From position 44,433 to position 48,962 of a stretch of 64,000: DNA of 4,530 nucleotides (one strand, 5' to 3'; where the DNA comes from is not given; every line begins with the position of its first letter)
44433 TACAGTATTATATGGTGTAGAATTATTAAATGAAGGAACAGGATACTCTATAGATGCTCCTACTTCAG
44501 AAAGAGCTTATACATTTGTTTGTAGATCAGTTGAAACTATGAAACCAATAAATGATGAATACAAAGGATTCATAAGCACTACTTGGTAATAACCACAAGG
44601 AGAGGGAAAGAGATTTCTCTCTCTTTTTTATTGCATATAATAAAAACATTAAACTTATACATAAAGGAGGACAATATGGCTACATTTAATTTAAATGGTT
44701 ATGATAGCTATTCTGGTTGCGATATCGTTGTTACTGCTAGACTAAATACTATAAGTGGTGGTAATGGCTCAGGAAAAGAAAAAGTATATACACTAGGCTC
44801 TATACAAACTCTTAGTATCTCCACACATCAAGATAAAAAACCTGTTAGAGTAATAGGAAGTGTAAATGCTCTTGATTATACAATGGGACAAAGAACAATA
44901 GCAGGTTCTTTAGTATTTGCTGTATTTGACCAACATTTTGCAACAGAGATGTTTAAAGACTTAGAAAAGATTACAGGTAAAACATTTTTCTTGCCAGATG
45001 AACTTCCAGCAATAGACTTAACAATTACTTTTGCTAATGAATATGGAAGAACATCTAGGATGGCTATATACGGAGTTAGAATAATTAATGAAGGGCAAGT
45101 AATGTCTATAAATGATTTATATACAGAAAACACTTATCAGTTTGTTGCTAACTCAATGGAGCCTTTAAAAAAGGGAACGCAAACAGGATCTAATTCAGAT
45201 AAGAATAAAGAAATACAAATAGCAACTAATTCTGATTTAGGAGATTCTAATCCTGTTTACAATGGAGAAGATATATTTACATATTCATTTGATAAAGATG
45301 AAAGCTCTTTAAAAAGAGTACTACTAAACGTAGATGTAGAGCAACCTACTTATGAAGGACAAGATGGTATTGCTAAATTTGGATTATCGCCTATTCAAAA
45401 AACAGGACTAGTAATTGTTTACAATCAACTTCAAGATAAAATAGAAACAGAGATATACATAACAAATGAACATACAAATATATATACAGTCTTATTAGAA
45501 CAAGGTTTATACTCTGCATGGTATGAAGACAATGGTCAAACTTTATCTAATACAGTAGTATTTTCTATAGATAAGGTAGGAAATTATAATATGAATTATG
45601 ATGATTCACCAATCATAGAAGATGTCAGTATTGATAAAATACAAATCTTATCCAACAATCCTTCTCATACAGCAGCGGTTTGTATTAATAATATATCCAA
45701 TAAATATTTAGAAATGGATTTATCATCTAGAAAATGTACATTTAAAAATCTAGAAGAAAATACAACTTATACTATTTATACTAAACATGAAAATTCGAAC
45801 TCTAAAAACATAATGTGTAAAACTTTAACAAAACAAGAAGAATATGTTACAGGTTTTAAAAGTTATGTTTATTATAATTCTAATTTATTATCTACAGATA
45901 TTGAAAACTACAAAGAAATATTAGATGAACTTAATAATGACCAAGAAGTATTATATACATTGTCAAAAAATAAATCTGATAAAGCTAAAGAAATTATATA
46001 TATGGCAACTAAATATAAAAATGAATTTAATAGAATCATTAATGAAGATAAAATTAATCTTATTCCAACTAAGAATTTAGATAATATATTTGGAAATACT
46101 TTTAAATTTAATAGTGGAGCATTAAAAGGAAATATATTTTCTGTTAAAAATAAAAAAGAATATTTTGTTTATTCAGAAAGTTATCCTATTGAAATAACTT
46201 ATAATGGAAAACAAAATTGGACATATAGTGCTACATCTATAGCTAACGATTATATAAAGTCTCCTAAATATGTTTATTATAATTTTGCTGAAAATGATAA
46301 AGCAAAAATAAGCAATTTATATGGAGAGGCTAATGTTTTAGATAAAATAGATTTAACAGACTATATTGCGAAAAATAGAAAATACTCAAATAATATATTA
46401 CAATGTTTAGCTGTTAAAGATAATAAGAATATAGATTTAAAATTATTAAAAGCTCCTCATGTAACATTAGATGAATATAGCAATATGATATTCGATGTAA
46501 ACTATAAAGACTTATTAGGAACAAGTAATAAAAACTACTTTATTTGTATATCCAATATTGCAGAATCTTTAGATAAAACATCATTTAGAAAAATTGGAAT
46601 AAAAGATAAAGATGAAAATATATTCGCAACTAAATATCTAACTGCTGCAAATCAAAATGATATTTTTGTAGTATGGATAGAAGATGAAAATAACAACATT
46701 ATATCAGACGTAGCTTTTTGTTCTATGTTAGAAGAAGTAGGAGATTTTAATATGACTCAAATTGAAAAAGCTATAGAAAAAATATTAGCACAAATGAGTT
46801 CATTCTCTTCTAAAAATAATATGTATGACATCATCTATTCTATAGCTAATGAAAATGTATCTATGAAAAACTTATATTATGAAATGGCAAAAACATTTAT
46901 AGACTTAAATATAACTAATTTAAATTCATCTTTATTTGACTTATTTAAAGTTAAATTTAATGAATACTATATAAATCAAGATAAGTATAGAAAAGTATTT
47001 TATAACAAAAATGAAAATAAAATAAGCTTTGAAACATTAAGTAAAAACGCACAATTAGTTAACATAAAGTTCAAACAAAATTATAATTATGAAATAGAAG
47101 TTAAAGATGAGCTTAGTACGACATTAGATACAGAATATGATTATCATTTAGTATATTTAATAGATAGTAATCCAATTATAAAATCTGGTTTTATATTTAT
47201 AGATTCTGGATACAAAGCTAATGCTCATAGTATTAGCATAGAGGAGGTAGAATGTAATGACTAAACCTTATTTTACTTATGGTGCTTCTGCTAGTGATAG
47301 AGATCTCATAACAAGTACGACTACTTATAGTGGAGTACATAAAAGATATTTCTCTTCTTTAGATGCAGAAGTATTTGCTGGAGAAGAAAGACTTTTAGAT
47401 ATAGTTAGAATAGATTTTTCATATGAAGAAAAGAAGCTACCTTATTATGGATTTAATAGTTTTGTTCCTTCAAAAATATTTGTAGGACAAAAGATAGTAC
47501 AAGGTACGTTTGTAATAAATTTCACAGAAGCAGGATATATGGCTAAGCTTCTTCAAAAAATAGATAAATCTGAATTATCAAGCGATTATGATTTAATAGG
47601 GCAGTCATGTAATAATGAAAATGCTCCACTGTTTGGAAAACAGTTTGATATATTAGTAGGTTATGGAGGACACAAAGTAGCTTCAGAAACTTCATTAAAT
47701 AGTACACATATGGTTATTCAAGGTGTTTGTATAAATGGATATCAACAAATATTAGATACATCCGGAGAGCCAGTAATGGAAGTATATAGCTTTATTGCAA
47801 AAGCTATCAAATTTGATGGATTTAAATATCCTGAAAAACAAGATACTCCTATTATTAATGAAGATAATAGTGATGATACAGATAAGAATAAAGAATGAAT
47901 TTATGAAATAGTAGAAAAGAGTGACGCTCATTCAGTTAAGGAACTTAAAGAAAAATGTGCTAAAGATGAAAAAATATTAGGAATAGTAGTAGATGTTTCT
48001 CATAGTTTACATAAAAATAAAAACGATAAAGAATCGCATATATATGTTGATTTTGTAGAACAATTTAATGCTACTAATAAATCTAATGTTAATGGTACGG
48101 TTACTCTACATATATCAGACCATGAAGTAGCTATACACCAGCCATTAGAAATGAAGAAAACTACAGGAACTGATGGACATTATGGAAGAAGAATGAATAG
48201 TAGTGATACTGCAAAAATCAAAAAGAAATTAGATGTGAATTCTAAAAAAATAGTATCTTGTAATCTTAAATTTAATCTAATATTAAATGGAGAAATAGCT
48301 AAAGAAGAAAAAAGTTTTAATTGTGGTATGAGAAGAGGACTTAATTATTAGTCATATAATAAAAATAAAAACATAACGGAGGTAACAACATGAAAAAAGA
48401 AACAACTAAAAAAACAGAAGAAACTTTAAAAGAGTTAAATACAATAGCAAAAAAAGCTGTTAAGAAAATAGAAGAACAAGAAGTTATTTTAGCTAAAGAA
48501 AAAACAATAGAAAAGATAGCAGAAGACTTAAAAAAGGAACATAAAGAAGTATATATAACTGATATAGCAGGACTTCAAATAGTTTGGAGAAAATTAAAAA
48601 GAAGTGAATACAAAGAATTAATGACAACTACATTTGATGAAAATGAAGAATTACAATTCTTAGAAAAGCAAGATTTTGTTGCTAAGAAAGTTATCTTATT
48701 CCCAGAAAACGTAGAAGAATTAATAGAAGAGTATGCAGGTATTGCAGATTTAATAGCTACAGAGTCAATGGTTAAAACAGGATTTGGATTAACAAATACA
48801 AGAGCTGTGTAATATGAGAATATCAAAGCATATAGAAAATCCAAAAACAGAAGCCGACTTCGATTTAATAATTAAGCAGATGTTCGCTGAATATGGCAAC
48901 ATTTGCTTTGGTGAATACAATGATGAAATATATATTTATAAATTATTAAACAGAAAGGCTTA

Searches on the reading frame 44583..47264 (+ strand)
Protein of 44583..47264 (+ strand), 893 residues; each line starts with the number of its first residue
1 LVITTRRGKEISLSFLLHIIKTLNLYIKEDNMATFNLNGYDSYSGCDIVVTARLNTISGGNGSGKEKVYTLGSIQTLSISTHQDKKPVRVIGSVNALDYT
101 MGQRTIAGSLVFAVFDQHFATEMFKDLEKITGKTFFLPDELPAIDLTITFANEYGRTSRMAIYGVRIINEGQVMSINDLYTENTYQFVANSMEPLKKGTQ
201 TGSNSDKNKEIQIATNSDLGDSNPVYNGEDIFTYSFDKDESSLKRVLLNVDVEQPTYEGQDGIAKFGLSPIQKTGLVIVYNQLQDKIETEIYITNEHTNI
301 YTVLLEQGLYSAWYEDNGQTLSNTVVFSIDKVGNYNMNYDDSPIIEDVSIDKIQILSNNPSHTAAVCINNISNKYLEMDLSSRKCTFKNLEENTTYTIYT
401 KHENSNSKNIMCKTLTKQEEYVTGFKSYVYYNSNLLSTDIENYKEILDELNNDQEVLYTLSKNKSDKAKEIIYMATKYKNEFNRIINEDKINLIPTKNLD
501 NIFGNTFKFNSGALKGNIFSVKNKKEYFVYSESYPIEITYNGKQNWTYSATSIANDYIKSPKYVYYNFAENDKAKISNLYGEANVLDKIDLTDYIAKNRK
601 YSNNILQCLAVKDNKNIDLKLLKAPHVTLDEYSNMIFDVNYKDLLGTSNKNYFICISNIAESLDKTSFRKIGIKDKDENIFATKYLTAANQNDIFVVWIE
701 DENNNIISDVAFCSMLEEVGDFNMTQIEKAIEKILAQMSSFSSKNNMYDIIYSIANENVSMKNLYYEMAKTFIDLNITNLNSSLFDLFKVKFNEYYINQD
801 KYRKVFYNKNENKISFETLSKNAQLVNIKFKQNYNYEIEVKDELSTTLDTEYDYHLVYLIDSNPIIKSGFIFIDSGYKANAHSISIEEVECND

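Call 9: search_protein_families(library=phrogs, max_evalue=0.01, proteins=[window:44583-47264:+])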
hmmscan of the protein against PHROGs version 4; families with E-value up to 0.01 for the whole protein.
window:44583-47264:+ (893 aa): 2 families
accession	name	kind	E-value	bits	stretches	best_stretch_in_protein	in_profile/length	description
phrog_9206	-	head and packaging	2.7e-35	122.9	1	36-211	18-181/501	major head protein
phrog_34314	-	unknown function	2.1e-28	100.2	1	65-194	24-153/450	-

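Call 10: search_protein_families(library=pfam, max_evalue=0.1, proteins=[window:44583-47264:+])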
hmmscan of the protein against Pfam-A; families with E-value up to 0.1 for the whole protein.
window:44583-47264:+ (893 aa): 1 family
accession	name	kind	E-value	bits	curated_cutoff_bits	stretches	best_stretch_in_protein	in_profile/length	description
PF08351.18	TmcA_N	-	0.047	14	22.7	1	437-509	31-100/178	tRNA(Met) cytidine acetyltransferase TmcA, N-terminal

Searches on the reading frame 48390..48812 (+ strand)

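Call 9: search_protein_families(library=phrogs, max_evalue=0.01, proteins=[window:48390-48812:+])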
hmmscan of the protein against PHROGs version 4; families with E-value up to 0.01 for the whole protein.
window:48390-48812:+ (140 aa): 0 families

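Call 10: search_protein_families(library=pfam, max_evalue=0.1, proteins=[window:48390-48812:+])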
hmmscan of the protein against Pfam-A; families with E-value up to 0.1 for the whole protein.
window:48390-48812:+ (140 aa): 3 families
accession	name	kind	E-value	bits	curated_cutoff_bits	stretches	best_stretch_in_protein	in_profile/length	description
PF21445.3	ADDB_N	-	0.034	13.8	26.6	1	7-84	127-205/290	ADDB, N-terminal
PF18698.7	HisK_sensor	-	0.077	13.8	27.3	1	9-109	2-96/126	Histidine kinase sensor domain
PF11834.13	KHA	-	0.083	13.3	29.6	0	96-113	15-32/67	KHA, dimerisation domain of potassium ion channel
